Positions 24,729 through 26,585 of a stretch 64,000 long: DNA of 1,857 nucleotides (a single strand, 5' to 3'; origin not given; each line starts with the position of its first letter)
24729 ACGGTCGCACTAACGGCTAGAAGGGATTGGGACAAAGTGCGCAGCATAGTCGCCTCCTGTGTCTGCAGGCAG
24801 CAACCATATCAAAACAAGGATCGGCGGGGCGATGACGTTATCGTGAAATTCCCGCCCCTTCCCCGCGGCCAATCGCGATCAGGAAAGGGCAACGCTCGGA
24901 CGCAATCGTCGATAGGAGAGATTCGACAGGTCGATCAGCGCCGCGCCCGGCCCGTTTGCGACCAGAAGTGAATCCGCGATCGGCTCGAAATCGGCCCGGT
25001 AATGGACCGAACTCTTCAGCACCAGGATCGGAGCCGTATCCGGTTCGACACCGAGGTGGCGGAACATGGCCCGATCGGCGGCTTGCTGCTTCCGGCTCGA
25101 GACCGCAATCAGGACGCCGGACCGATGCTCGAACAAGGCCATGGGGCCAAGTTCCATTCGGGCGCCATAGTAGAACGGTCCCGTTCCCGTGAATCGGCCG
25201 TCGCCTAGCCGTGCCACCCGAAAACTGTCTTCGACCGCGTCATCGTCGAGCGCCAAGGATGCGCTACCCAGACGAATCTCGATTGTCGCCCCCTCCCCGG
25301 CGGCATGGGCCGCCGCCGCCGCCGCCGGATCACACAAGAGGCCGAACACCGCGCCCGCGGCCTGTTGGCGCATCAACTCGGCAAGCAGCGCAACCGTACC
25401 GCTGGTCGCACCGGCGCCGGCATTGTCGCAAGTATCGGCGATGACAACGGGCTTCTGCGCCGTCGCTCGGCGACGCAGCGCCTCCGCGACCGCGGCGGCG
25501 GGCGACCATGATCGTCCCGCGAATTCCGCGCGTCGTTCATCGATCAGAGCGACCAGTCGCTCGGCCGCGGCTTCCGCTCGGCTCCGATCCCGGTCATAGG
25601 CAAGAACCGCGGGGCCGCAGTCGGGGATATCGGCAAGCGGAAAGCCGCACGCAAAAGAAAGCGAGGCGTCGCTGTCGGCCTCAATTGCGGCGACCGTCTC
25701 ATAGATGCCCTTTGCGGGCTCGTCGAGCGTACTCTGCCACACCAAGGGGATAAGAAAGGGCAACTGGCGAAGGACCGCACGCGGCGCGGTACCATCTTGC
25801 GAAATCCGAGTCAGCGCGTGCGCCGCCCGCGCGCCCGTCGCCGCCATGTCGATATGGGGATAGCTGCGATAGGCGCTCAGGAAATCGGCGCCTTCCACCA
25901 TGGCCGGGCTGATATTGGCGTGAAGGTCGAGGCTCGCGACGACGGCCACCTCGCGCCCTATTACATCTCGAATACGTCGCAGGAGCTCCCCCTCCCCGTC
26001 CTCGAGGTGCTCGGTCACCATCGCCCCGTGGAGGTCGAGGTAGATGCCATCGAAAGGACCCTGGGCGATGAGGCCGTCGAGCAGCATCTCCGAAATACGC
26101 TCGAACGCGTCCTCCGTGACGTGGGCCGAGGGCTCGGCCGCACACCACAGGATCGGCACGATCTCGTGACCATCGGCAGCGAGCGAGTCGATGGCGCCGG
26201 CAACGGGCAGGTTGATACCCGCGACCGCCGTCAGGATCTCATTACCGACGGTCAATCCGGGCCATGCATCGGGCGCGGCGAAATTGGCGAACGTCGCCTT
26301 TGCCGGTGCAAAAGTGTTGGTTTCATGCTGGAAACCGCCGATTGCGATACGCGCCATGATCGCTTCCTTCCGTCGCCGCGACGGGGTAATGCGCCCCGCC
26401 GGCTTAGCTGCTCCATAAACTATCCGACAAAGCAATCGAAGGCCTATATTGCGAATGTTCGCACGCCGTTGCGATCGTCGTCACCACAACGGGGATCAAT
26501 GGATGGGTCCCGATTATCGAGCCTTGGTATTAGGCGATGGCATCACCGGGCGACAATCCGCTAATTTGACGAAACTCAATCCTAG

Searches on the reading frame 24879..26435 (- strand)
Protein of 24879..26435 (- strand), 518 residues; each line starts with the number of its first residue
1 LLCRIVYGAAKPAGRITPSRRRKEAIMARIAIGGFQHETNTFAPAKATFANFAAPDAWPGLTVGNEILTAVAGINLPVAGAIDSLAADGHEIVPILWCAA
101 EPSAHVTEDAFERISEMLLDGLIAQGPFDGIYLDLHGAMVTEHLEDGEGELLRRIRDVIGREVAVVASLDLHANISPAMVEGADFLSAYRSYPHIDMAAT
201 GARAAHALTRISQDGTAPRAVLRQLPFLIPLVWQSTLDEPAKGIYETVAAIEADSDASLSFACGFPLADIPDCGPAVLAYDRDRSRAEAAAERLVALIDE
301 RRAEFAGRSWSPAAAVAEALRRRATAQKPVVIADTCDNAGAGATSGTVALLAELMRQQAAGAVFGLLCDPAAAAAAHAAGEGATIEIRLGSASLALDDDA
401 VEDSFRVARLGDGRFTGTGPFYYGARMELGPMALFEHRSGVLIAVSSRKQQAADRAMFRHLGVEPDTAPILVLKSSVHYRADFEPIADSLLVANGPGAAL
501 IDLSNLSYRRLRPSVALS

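Call 89: search_protein_families(library=pfam, max_evalue=0.00001, proteins=[window:24879-26435:-])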
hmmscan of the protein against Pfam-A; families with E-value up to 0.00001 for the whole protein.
window:24879-26435:- (518 aa): 2 families
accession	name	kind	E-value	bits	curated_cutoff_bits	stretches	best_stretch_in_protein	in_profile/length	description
PF07364.17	DUF1485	-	5.1e-98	328.4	22.8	1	29-320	1-290/290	Metallopeptidase family M81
PF07171.17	MlrC_C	-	3.6e-49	167.8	27.2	1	332-510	1-178/178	MlrC C-terminus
